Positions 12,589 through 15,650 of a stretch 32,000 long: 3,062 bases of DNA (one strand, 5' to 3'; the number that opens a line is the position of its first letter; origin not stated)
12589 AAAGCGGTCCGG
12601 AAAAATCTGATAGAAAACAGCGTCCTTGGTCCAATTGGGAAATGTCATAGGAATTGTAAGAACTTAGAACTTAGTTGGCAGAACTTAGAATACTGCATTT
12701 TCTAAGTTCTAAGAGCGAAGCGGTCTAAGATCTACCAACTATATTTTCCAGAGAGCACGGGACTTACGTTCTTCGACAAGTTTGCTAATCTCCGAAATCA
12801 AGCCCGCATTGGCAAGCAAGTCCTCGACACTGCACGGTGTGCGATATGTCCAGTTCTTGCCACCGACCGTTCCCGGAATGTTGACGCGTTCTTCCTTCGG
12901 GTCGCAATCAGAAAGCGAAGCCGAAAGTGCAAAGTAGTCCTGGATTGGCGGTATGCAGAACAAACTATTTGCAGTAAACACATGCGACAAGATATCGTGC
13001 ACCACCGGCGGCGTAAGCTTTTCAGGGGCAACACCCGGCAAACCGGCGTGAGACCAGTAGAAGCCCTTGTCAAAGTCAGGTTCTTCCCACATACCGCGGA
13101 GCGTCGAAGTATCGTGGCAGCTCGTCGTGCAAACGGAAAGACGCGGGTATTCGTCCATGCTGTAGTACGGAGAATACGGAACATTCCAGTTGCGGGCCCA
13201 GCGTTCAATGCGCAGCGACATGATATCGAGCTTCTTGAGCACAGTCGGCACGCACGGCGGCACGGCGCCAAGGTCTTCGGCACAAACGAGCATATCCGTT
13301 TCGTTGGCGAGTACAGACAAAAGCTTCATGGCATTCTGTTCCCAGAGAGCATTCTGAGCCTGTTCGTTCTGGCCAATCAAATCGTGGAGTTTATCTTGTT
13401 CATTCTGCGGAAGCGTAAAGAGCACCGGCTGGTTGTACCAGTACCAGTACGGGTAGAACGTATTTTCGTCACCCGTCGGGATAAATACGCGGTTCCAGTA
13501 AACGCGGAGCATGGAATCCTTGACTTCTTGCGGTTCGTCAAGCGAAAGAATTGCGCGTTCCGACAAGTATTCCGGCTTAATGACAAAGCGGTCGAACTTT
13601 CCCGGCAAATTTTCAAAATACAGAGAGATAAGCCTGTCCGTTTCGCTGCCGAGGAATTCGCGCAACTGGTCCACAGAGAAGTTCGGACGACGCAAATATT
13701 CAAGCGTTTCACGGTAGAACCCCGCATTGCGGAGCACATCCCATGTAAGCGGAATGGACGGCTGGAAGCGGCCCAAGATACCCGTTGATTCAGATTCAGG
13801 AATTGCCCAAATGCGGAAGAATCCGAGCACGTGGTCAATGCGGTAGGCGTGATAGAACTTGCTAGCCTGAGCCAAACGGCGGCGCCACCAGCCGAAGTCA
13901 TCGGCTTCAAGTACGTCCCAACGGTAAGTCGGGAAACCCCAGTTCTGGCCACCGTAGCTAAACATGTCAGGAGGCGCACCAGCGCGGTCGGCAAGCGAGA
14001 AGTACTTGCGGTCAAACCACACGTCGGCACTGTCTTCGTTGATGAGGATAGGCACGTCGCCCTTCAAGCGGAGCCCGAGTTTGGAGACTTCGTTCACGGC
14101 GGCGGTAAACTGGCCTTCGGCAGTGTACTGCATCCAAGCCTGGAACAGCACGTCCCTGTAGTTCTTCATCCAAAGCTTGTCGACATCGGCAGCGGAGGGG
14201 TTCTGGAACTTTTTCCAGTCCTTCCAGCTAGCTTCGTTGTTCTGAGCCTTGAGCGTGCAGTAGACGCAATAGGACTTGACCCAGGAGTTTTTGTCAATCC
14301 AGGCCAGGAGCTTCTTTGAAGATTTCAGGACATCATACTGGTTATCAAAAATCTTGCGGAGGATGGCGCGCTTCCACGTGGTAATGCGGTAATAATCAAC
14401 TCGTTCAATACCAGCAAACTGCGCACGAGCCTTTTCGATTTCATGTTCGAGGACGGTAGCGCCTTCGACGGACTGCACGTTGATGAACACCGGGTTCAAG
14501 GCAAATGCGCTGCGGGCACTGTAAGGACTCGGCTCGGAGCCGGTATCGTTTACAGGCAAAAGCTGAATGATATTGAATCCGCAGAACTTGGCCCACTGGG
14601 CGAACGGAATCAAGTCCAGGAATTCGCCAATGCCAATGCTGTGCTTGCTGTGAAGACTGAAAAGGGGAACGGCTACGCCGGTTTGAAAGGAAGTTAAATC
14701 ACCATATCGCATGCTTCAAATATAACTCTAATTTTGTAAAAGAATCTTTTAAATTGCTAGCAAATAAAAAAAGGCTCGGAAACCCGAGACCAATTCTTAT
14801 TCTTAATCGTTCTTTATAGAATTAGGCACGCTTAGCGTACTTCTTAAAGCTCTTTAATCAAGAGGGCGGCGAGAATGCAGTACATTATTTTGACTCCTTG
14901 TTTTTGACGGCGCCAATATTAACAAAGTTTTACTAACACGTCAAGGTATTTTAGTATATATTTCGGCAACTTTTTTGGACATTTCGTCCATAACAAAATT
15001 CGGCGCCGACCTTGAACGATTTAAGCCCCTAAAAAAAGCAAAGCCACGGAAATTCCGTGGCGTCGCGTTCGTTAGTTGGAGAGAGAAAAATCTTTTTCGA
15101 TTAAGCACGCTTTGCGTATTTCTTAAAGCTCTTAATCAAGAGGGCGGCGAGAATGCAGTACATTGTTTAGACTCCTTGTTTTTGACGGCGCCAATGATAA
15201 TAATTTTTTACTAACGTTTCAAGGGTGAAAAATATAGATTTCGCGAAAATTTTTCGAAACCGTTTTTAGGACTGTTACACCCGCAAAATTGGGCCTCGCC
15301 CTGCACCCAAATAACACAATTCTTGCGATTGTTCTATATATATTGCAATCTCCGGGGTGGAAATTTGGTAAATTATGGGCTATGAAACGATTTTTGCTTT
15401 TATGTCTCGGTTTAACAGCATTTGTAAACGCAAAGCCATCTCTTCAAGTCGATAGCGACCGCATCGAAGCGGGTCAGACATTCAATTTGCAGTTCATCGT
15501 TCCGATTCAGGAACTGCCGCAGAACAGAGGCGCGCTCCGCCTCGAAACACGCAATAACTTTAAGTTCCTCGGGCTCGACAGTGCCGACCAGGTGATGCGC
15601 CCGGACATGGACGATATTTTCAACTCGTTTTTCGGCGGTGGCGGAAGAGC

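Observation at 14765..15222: Two tandem, self-contained micro-gene units encoding a 20-aa hydrophobic-cationic peptide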

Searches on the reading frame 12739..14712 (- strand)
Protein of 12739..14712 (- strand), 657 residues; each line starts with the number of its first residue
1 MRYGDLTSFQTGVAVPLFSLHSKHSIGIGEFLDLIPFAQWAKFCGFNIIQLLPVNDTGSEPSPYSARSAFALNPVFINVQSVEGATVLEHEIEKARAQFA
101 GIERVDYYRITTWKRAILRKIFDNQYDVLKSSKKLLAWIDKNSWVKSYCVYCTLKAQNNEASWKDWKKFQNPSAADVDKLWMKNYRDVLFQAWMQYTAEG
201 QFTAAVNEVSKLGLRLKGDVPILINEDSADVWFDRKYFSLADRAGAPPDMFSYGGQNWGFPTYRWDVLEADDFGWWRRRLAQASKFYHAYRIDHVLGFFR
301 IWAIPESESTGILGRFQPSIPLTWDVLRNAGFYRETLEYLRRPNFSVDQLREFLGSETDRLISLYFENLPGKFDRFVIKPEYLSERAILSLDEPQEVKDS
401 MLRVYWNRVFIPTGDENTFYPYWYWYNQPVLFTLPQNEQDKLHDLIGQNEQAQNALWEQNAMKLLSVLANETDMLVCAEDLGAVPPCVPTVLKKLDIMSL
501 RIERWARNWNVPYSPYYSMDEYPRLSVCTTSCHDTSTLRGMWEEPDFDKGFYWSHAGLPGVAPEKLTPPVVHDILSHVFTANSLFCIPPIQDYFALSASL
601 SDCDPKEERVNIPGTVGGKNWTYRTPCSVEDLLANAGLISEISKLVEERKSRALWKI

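Call 12: search_protein_families(library=pfam, proteins=[window:12739-14712:-])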
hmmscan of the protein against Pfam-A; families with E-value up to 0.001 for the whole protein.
window:12739-14712:- (657 aa): 1 family
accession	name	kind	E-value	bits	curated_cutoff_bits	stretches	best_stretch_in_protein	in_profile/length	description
PF02446.23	Glyco_hydro_77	-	3.2e-130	435.5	25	1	15-626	1-460/465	4-alpha-glucanotransferase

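Call 13: search_protein_families(library=ncbifam, proteins=[window:12739-14712:-], max_evalue=10)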
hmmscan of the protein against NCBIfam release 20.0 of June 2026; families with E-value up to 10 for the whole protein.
window:12739-14712:- (657 aa): 10 families
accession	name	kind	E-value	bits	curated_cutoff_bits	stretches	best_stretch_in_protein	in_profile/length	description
NF011081.0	PRK14508.1-4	equivalog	4.1e-148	494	556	2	8-321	22-336/529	4-alpha-glucanotransferase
NF011080.0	PRK14508.1-3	subfamily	1.3e-75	255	477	2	10-319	6-325/496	4-alpha-glucanotransferase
NF011079.0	PRK14508.1-2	subfamily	4.3e-69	233.4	555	2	12-319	13-328/506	4-alpha-glucanotransferase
TIGR00217.1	malQ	equivalog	2.9e-64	217.9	205.65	2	11-316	44-373/587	4-alpha-glucanotransferase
NF011078.0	PRK14508.1-1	subfamily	4.6e-51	174.1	776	2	10-318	5-321/503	4-alpha-glucanotransferase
NF008274.0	PRK11052.1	equivalog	2e-47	162.2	806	3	12-309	145-466/695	4-alpha-glucanotransferase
NF011083.0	PRK14510.1-2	equivalog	1.1e-46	159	1322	3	137-316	841-1028/1186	bifunctional glycogen debranching protein GlgX/4-alpha-glucanotransferase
NF011077.0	PRK14507.1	equivalog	4.6e-45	153.5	2148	2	12-309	174-497/1693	malto-oligosyltrehalose synthase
NF011082.0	PRK14510.1-1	equivalog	1.5e-26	92.1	2511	2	11-308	872-1191/1410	bifunctional glycogen debranching protein GlgX/4-alpha-glucanotransferase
NF003299.0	PRK04296.1-4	equivalog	0.15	11.9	284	1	123-157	117-151/191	thymidine kinase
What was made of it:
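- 12739..14712 (-): malQ (context). It lies downstream of unit 1 in the same direction, but only in the S85 clade. Pfam GH77 and NCBIfam malQ (calls 12, 13).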

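Call 16: find_encoding_contigs(protein=window:12739-14712:-, flank=3000, max_places=10)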
Protein window:12739-14712:- (657 aa): 23 contigs read that carry it; 10 places shown.
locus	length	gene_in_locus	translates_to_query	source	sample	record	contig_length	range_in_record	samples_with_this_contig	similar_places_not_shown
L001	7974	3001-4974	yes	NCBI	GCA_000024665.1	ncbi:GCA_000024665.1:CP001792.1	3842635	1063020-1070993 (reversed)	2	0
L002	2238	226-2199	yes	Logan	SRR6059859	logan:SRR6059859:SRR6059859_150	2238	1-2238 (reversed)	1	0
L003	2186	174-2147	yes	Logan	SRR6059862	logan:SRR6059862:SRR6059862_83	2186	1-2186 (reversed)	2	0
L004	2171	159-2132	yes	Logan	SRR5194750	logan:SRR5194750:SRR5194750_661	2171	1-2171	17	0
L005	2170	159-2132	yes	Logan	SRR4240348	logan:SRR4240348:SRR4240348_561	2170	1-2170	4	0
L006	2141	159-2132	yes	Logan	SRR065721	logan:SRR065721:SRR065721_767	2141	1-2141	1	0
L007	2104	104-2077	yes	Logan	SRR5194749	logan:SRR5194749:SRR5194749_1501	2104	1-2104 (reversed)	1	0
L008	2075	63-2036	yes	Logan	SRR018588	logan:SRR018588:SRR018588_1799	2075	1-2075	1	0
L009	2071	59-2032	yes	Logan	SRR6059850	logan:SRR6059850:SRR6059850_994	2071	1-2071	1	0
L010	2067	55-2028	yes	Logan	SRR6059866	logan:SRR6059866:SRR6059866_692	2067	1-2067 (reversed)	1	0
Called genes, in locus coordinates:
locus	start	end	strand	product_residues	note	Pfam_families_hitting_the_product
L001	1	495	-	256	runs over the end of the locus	PF13432:TPR_16 (faint), PF13414:TPR_11 (faint), PF00515:TPR_1, PF07719:TPR_2 (weak)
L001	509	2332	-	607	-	PF13584:BatD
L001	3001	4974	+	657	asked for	PF02446:Glyco_hydro_77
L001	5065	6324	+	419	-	PF00128:Alpha-amylase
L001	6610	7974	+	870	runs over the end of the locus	PF21760:SecD_1st, PF22599:SecDF_P1_head, PF02355:SecD_SecF_C, PF03176:MMPL, PF07549:Sec_GG (weak), PF02355:SecD_SecF_C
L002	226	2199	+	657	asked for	PF02446:Glyco_hydro_77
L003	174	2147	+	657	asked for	PF02446:Glyco_hydro_77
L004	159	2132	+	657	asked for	PF02446:Glyco_hydro_77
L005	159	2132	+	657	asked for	PF02446:Glyco_hydro_77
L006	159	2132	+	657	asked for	PF02446:Glyco_hydro_77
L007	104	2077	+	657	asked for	PF02446:Glyco_hydro_77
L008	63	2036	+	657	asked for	PF02446:Glyco_hydro_77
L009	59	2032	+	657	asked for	PF02446:Glyco_hydro_77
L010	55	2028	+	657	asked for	PF02446:Glyco_hydro_77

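Call 19: find_homologous_proteins(query=window:12739-14712:-, max_evalue=1e-50)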
Query window:12739-14712:- (657 aa): 7909 proteins with E <= 1e-50 among 8000 candidates; the best 120 are listed.
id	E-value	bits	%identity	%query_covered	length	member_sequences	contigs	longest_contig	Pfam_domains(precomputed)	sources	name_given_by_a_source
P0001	0.0e+0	1473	94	100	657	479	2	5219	PF02446.24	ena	-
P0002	0.0e+0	1240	77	100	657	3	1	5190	PF02446.24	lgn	-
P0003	0.0e+0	1229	77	100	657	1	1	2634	PF02446.24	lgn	-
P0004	0.0e+0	1224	76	100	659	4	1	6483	PF02446.24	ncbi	-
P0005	0.0e+0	1221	77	100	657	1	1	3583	PF02446.24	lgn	-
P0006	0.0e+0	1212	76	100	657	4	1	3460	PF02446.24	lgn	-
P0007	0.0e+0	1206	75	100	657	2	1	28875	PF02446.24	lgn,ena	-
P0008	0.0e+0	1197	75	100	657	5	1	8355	PF02446.24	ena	-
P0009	0.0e+0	1193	75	100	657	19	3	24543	PF02446.24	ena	-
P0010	0.0e+0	1192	75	100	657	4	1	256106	PF02446.24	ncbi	-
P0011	0.0e+0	1192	75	100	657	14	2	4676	PF02446.24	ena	-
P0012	0.0e+0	1192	73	100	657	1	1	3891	PF02446.24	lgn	-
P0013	0.0e+0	1187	73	100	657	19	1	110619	PF02446.24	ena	-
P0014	0.0e+0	1186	74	100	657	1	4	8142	PF02446.24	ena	-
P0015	0.0e+0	1184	73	100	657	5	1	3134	PF02446.24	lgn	-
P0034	0.0e+0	1171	74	100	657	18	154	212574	PF02446.24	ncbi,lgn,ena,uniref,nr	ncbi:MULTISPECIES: 4-alpha-glucanotransferase [unclassified Fibrobacter]|uniref:4-alpha-glucanotrans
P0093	1.1e-283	961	62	100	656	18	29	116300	PF02446.24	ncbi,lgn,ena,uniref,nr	ncbi:MAG: 4-alpha-glucanotransferase [Hallerella porci]|uniref:4-alpha-glucanotransferase n=1 Tax=Ha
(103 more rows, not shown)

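Call 20: find_encoding_contigs(protein=P0001, flank=2500, max_places=2)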
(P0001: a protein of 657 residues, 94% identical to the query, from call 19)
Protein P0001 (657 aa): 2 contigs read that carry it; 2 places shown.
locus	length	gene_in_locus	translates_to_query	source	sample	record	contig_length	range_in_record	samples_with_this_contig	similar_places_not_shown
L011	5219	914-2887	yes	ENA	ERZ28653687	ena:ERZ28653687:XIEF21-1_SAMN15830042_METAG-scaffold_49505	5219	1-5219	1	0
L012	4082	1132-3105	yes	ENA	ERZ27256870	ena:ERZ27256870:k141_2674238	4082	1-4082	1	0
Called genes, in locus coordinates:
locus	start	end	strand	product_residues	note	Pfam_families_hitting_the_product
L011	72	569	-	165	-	PF23600:CdpA_N (weak)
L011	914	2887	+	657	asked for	PF02446:Glyco_hydro_77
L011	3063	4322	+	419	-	PF00128:Alpha-amylase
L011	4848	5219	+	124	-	?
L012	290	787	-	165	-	PF23600:CdpA_N (weak)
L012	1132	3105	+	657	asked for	PF02446:Glyco_hydro_77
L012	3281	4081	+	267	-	?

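Call 21: find_encoding_contigs(protein=P0010, flank=2500, max_places=2)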
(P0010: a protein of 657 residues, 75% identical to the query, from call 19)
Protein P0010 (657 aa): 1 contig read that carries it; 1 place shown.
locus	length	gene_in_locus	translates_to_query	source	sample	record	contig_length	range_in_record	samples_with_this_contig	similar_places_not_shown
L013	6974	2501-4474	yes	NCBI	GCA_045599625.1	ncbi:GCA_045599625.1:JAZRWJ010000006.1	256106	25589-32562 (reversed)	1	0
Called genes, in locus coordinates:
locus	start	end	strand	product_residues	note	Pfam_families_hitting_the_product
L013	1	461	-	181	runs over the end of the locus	PF04028:DUF374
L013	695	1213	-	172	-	-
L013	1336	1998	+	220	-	PF08713:DNA_alkylation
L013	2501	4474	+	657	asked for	PF02446:Glyco_hydro_77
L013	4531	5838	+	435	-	PF00128:Alpha-amylase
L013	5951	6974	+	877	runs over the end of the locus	PF21760:SecD_1st, PF22599:SecDF_P1_head, PF02355:SecD_SecF_C, PF03176:MMPL, PF07549:Sec_GG (weak), PF02355:SecD_SecF_C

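Call 22: find_encoding_contigs(protein=P0034, flank=2500, max_places=2)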
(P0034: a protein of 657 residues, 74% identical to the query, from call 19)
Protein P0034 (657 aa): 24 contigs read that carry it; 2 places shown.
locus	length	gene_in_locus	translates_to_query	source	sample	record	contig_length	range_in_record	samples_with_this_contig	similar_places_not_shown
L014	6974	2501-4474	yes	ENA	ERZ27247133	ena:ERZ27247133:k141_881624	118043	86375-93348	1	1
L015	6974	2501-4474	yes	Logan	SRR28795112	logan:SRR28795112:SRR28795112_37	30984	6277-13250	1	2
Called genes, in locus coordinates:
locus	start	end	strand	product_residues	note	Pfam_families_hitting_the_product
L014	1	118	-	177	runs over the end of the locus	PF04028:DUF374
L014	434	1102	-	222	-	-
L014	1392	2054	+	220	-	PF08713:DNA_alkylation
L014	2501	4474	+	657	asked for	PF02446:Glyco_hydro_77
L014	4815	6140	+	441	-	PF00128:Alpha-amylase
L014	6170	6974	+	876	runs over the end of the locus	PF21760:SecD_1st, PF22599:SecDF_P1_head, PF02355:SecD_SecF_C, PF03176:MMPL, PF07549:Sec_GG (weak), PF02355:SecD_SecF_C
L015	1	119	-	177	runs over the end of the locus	PF04028:DUF374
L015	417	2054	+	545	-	PF08713:DNA_alkylation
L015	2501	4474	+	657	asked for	PF02446:Glyco_hydro_77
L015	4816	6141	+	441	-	PF00128:Alpha-amylase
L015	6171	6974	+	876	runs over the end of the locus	PF21760:SecD_1st, PF22599:SecDF_P1_head, PF02355:SecD_SecF_C, PF03176:MMPL, PF07549:Sec_GG (weak), PF02355:SecD_SecF_C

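Call 23: find_encoding_contigs(protein=P0093, flank=2500, max_places=2)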
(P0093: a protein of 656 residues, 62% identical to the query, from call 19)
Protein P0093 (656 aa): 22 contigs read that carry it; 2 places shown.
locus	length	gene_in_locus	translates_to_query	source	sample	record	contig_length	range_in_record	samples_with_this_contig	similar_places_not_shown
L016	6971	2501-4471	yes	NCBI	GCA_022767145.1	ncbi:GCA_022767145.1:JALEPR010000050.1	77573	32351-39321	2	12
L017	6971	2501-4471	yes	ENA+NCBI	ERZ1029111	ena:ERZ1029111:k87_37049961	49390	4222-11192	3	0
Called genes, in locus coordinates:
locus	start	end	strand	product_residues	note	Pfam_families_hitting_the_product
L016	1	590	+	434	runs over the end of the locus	PF01053:Cys_Met_Meta_PP, PF00155:Aminotran_1_2, PF00266:Aminotran_5 (weak)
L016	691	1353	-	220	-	PF08713:DNA_alkylation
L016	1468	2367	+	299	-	-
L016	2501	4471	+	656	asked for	PF02446:Glyco_hydro_77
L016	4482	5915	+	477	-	PF00128:Alpha-amylase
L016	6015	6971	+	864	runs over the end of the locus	PF21760:SecD_1st, PF22599:SecDF_P1_head, PF02355:SecD_SecF_C, PF00873:ACR_tran, PF03176:MMPL, PF07549:Sec_GG, PF02355:SecD_SecF_C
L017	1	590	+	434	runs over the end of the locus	PF01053:Cys_Met_Meta_PP, PF00155:Aminotran_1_2, PF01041:DegT_DnrJ_EryC1 (weak), PF00266:Aminotran_5 (weak)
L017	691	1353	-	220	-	PF08713:DNA_alkylation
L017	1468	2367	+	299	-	-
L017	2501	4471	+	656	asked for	PF02446:Glyco_hydro_77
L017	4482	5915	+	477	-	PF00128:Alpha-amylase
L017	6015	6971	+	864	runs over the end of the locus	PF21760:SecD_1st, PF22599:SecDF_P1_head, PF02355:SecD_SecF_C, PF00873:ACR_tran, PF03176:MMPL, PF07549:Sec_GG, PF02355:SecD_SecF_C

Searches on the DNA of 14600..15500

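Call 5: search_rna_families(source=window, start=14600, end=15500, threshold=evalue, max_evalue=10)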
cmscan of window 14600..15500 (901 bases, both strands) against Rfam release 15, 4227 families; matches with E-value up to 10: 8.
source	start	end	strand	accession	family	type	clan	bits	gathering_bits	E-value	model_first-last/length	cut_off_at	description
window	15365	15433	-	RF01717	PhotoRC-II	Cis-reg;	-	20.2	39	1.6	1-96/96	no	PhotoRC-II RNA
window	14767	14918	-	RF02348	tracrRNA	Gene; CRISPR;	-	16.5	70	8.7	1-92/92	no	Trans-activating crRNA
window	15028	15077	+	RF03168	c-di-GMP-I-UAU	Cis-reg; riboswitch;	CL00126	15.8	65.9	2.1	1-81/81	no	c-di-GMP-I-UAU riboswitch aptamer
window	14972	14992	+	RF02753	ES173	Gene; sRNA;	-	15.3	90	7.3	22-42/64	no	ES173 sRNA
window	14616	14745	-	RF02132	HOXB13-AS1_1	Gene; lncRNA;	-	12.6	60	5.2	1-136/136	no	HOXB13 antisense RNA 1 conserved region 1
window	14614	14904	+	RF01946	KCNQ1OT1_1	Gene; lncRNA;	-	11.9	70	0.085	182-464/464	no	KCNQ1 overlapping transcript 1 conserved region 1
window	15002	15108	-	RF02634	EF3314_EF3315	Gene; sRNA;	-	11.8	100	6.8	1-141/141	no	Enterococcus sRNA EF3314_EF3315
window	14646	14668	+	RF01145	sR14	Gene; snRNA; snoRNA; CD-box;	-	11.2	38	3.7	1-54/54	no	Small nucleolar RNA sR14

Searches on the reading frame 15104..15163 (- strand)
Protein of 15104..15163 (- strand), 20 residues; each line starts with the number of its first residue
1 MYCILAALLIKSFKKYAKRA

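Call 13: search_protein_families(library=ncbifam, proteins=[window:15104-15163:-], max_evalue=10)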
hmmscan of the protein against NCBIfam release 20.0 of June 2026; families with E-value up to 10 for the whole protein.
seq(20 aa): 0 families

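Call 35: search_solved_structures(query=window:15104-15163:-, max_evalue=10, show_alignments=3)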
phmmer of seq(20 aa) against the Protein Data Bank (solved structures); distinct sequences matched with E-value up to 10: 0.

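Call 36: search_protein_families(library=pfam, proteins=[window:15104-15163:-], max_evalue=10)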
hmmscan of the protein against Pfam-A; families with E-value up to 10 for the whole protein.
seq(20 aa): 0 families
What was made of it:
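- Closest known: Enterobacterial and Bacillus small membrane proteins. Different: It has no detectable sequence similarity to any of them (calls 13, 35, 36).
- Tried and rejected: Pfam, NCBIfam and PDB sequence searches with the peptide found nothing (calls 13, 35, 36).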

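Call 43: list_cluster_members(proteins=[window:15104-15163:-, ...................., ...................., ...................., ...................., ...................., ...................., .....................])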
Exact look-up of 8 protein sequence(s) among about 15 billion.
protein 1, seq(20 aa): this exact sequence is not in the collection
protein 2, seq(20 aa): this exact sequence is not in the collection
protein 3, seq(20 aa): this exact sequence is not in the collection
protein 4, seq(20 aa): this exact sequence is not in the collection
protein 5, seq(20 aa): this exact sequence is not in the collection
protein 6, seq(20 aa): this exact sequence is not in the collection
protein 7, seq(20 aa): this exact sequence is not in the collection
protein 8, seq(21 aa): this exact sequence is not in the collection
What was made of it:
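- On Any curated RNA or protein family: The exact peptides are absent from the 15-billion-protein collection (call 43).
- Tried and rejected: Eight peptide variants were looked up in the 15-billion-protein collection; none is present (call 43).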
